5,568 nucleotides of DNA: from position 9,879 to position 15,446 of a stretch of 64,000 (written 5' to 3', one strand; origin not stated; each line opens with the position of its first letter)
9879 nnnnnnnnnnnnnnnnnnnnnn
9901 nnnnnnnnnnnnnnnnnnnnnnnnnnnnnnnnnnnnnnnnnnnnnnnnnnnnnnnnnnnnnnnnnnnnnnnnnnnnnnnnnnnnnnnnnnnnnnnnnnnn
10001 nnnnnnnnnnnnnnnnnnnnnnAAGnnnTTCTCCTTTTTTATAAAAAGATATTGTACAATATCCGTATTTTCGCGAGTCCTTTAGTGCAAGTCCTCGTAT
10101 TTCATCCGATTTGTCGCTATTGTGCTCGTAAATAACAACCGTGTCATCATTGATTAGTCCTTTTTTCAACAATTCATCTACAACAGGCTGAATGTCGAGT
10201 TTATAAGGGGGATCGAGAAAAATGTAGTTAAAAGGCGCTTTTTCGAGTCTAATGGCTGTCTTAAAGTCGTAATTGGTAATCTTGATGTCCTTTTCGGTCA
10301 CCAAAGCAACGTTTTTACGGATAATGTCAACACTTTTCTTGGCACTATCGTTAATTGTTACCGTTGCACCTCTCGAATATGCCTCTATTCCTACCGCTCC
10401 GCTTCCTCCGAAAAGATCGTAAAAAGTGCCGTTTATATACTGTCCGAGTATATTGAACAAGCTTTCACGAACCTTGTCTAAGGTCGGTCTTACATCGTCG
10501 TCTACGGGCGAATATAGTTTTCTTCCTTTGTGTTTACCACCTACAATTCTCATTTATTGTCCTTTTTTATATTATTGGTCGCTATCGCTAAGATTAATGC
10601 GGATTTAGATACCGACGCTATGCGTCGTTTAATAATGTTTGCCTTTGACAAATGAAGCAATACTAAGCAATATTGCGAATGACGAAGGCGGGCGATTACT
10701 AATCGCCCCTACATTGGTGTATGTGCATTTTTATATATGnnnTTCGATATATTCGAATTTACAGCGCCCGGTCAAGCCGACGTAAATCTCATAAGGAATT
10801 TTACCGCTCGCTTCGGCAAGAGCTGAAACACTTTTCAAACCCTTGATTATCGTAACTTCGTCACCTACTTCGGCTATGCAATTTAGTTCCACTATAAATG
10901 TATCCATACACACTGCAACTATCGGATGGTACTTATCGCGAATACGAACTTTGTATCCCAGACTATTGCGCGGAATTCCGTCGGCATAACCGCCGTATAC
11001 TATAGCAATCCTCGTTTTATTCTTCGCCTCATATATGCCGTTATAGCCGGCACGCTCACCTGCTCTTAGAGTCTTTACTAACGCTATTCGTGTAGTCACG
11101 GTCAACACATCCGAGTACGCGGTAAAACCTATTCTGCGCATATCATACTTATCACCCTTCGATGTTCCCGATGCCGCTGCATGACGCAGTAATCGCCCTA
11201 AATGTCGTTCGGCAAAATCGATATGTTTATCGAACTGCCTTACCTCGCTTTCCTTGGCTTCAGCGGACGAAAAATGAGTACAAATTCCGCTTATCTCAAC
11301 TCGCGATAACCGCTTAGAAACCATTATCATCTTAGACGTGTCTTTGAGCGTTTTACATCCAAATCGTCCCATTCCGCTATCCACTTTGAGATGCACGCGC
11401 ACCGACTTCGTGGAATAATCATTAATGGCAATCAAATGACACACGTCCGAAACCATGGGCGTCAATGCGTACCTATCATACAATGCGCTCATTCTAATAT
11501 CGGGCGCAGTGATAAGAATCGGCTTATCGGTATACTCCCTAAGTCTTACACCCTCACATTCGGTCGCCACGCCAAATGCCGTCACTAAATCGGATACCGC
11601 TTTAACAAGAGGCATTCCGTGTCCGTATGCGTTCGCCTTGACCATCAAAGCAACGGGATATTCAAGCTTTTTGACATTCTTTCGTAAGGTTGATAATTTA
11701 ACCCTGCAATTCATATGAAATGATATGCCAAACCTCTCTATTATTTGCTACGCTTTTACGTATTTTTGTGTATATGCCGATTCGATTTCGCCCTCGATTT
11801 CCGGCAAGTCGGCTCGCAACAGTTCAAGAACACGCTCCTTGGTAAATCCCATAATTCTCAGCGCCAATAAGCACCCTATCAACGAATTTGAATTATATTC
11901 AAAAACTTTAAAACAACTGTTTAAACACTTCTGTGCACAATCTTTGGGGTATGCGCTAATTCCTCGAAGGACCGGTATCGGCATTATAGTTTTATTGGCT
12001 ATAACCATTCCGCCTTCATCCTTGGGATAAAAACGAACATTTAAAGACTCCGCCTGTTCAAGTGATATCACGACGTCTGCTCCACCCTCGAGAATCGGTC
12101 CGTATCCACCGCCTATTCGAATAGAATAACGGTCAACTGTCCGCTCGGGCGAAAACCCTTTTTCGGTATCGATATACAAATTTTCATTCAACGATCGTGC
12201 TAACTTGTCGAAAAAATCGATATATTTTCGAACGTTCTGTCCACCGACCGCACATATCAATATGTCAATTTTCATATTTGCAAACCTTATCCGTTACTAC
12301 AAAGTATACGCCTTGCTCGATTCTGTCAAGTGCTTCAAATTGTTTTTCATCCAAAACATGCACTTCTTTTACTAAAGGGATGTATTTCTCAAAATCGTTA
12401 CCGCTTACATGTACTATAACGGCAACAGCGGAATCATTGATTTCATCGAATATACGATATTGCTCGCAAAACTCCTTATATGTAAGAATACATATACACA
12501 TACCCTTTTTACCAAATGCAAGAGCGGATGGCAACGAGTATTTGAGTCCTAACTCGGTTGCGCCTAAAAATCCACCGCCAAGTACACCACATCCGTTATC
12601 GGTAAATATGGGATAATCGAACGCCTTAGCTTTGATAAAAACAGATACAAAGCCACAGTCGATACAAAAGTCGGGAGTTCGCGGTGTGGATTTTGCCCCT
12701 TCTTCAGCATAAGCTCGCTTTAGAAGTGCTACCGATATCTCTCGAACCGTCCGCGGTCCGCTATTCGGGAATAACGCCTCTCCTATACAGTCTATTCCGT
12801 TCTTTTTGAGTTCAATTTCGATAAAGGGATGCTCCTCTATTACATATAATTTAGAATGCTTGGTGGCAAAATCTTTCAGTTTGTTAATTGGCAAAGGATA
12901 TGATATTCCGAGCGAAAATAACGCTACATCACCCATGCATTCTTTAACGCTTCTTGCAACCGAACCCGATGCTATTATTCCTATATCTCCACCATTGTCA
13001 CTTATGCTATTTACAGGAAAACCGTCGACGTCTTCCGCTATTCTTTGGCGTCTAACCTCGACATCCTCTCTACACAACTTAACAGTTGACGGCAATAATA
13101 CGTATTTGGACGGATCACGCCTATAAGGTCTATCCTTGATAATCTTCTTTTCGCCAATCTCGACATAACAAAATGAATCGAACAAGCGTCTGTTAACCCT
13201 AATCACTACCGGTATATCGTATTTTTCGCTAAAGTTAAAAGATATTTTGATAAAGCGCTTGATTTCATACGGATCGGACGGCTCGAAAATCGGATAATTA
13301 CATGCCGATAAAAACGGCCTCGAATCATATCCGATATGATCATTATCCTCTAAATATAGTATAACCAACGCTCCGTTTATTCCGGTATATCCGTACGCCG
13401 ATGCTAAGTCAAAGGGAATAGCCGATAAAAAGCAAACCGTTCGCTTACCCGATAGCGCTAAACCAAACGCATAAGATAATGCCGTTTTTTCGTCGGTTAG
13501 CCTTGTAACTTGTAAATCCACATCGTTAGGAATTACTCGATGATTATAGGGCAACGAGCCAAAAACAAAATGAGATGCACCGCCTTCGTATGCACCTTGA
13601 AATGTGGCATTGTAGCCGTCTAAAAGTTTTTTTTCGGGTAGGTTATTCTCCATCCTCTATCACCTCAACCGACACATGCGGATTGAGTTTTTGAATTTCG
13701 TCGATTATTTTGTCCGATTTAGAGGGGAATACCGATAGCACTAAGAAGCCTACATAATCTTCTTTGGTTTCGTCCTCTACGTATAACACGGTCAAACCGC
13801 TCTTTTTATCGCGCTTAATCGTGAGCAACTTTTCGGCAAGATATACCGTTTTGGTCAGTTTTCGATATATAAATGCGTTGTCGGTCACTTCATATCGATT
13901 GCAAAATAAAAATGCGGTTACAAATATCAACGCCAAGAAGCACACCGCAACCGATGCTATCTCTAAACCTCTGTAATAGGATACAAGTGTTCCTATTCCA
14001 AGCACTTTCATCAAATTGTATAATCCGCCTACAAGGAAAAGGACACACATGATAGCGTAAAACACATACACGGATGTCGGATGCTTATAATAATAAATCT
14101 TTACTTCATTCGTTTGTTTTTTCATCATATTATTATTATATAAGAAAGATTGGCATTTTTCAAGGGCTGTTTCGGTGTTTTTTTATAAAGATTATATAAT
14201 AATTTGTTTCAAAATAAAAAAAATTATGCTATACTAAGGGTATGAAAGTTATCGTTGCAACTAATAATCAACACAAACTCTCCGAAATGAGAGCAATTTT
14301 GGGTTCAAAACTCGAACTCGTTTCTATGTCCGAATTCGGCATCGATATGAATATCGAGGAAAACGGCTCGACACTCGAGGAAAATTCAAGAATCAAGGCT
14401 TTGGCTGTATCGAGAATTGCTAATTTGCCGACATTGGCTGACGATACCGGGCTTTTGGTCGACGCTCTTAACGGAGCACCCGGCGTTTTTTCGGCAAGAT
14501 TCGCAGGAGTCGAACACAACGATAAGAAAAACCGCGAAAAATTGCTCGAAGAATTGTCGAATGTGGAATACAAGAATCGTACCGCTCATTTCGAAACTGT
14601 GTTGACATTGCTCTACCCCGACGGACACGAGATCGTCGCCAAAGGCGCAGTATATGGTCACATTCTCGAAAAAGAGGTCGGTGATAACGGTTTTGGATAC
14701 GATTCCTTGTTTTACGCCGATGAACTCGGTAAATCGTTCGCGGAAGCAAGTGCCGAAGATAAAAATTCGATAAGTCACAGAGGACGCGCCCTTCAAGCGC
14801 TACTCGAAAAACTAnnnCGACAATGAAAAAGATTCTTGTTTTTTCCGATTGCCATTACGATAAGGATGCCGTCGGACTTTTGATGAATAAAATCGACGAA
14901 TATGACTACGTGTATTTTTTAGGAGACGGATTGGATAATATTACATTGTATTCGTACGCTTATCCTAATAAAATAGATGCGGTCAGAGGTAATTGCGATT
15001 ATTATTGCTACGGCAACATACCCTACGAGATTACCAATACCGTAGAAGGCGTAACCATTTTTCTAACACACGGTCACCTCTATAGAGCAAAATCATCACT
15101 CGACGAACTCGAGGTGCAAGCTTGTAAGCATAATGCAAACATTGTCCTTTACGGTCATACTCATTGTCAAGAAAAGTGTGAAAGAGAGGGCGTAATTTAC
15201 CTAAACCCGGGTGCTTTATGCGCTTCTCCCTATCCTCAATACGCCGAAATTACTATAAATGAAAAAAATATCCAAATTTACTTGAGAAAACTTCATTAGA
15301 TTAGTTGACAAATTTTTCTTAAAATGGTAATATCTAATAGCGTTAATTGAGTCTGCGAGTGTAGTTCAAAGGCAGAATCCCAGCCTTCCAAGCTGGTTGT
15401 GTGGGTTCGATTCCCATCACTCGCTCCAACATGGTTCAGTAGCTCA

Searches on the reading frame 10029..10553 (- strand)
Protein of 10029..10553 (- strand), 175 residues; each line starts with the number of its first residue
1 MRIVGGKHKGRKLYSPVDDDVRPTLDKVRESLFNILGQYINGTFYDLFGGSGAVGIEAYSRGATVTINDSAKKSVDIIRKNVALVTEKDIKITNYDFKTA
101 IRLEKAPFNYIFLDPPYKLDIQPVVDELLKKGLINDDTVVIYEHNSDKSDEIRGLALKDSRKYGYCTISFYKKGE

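Call 26: search_protein_families(library=pfam, proteins=[window:10029-10553:-], max_evalue=0.001)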
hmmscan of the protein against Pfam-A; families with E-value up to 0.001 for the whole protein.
window:10029-10553:- (175 aa): 4 families
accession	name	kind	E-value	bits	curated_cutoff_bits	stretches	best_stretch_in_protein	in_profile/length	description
PF03602.21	Cons_hypoth95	-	4.3e-44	150.8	24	1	1-172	1-182/182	Conserved hypothetical protein 95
PF02086.21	MethyltransfD12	-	5.7e-09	36.5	22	1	42-80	22-60/253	D12 class N6 adenine-specific DNA methyltransferase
PF05175.20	MTS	-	4e-05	23.7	23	1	25-127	16-121/170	Methyltransferase small domain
PF02005.22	TRM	-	0.00043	20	27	1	62-115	74-128/376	N2,N2-dimethylguanosine tRNA methyltransferase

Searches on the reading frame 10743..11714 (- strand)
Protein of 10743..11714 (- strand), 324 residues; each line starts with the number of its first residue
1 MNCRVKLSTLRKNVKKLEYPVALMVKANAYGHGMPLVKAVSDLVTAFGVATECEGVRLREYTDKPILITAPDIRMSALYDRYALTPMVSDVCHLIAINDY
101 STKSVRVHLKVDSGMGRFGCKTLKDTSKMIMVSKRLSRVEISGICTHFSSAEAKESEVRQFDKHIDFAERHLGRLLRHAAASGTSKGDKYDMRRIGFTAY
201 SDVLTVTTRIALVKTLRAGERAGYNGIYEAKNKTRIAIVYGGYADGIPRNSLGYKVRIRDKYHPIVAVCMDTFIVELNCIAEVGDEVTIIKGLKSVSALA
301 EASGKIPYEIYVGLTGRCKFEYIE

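Call 26: search_protein_families(library=pfam, proteins=[window:10743-11714:-], max_evalue=0.001)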
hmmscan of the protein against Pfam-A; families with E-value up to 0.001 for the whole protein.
window:10743-11714:- (324 aa): 2 families
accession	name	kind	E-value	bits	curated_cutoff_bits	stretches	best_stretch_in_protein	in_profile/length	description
PF01168.26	Ala_racemase_N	-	9e-32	111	24.1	1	8-200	4-216/220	Alanine racemase, N-terminal domain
PF00842.27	Ala_racemase_C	-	1e-27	96.6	25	1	203-322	1-127/127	Alanine racemase, C-terminal domain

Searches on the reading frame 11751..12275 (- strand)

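Call 26: search_protein_families(library=pfam, proteins=[window:11751-12275:-], max_evalue=0.001)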
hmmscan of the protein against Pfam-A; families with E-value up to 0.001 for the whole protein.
window:11751-12275:- (175 aa): 0 families

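Call 78: search_protein_families(library=ncbifam, proteins=[window:11751-12275:-], max_evalue=0.01)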
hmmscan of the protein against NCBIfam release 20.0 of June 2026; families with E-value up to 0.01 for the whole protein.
window:11751-12275:- (175 aa): 10 families
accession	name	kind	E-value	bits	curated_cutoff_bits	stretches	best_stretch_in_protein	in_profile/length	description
TIGR03334.1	IOR_beta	equivalog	4.5e-13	49.6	205.8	1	4-111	2-110/189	indolepyruvate ferredoxin oxidoreductase subunit beta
NF005325.0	PRK06853.1-5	equivalog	9.6e-12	45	230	1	2-130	3-133/192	indolepyruvate oxidoreductase subunit beta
NF005323.0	PRK06853.1-3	equivalog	6.5e-11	42.5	238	1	1-111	5-116/197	indolepyruvate oxidoreductase subunit beta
NF005322.0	PRK06853.1-2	equivalog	6.5e-10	39.1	237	1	61-134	66-139/197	indolepyruvate oxidoreductase subunit beta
NF004917.0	PRK06274.1-3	equivalog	3.6e-08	33.6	284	1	1-118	1-120/203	indolepyruvate oxidoreductase subunit beta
NF005326.0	PRK06853.1-6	equivalog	6.4e-07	29.4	348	1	4-112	5-115/202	indolepyruvate oxidoreductase subunit beta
NF005328.0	PRK06853.2-2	equivalog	6.7e-07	29.2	240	1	2-100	3-102/192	indolepyruvate oxidoreductase subunit beta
NF005324.0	PRK06853.1-4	equivalog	9e-06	25.7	222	1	1-101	1-104/196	indolepyruvate oxidoreductase subunit beta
NF004918.0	PRK06274.1-4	equivalog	0.00012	21.9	278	1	1-100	1-102/202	indolepyruvate oxidoreductase subunit beta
NF005327.0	PRK06853.2-1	equivalog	0.0015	18.4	242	1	2-100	3-103/194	indolepyruvate oxidoreductase subunit beta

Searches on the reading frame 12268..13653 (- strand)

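Call 26: search_protein_families(library=pfam, proteins=[window:12268-13653:-], max_evalue=0.001)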
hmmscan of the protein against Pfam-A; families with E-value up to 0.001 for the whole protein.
window:12268-13653:- (462 aa): 0 families

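Call 78: search_protein_families(library=ncbifam, proteins=[window:12268-13653:-], max_evalue=0.01)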
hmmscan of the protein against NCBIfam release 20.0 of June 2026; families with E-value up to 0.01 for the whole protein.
window:12268-13653:- (462 aa): 5 families
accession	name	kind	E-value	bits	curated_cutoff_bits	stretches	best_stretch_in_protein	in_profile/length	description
TIGR03336.1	IOR_alpha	equivalog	2.9e-40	138.2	650.9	1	47-359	47-391/595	indolepyruvate ferredoxin oxidoreductase subunit alpha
NF006412.0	PRK08659.1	equivalog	0.00034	19.9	411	0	216-273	269-333/378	2-oxoacid:acceptor oxidoreductase subunit alpha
NF007206.0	PRK09627.1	equivalog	0.001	18.1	579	0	196-273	248-333/375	2-oxoglutarate synthase subunit alpha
TIGR03710.1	OAFO_sf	subfamily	0.002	16.8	482.75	0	198-274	439-522/561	2-oxoacid:acceptor oxidoreductase subunit alpha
NF009589.0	PRK13030.1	subfamily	0.0056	14.4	816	1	115-284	173-361/1170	indolepyruvate ferredoxin oxidoreductase family protein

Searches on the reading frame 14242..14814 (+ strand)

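Call 78: search_protein_families(library=ncbifam, proteins=[window:14242-14814:+], max_evalue=0.01)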
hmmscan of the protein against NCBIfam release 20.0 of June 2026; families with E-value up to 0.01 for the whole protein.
window:14242-14814:+ (191 aa): 8 families
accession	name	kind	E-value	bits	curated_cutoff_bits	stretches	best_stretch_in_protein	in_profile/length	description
NF011397.0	PRK14822.1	equivalog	2.9e-69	232.4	234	1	2-190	3-192/201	XTP/dITP diphosphatase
NF011398.0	PRK14823.1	equivalog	9.8e-59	198.4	272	1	1-189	1-186/191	non-canonical purine NTP diphosphatase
TIGR00042.1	TIGR00042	equivalog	9.3e-55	184.9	145.35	1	2-191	1-183/184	RdgB/HAM1 family non-canonical purine NTP pyrophosphatase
NF002698.0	PRK02491.1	equivalog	4.5e-47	160.7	301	1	3-189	130-318/328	nucleoside-triphosphate diphosphatase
NF011401.0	PRK14826.1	equivalog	8.9e-47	159.4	268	1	2-190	10-215/226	putative deoxyribonucleotide triphosphate pyrophosphatase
NF011399.0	PRK14824.1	subfamily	2.2e-46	157.9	267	1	1-191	3-200/206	putative deoxyribonucleotide triphosphate pyrophosphatase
NF011396.0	PRK14821.1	equivalog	9e-34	116.6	203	1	1-189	1-178/185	XTP/dITP diphosphatase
NF011400.0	PRK14825.1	equivalog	1.4e-22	80.5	246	1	3-186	4-189/199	putative deoxyribonucleotide triphosphate pyrophosphatase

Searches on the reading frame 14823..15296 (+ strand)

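Call 78: search_protein_families(library=ncbifam, proteins=[window:14823-15296:+], max_evalue=0.01)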
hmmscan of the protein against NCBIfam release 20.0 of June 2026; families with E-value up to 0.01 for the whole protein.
window:14823-15296:+ (158 aa): 3 families
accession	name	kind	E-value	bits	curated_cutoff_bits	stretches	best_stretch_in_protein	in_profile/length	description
TIGR00040.1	yfcE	subfamily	1.6e-22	80.3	56.25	1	3-148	2-153/158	YfcE family phosphodiesterase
NF006988.0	PRK09453.1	equivalog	6.1e-15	55.5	117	1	46-148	61-162/183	phosphodiesterase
NF005209.0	PRK06680.1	subfamily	0.00095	18.1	320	1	61-127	26-91/286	D-amino-acid transaminase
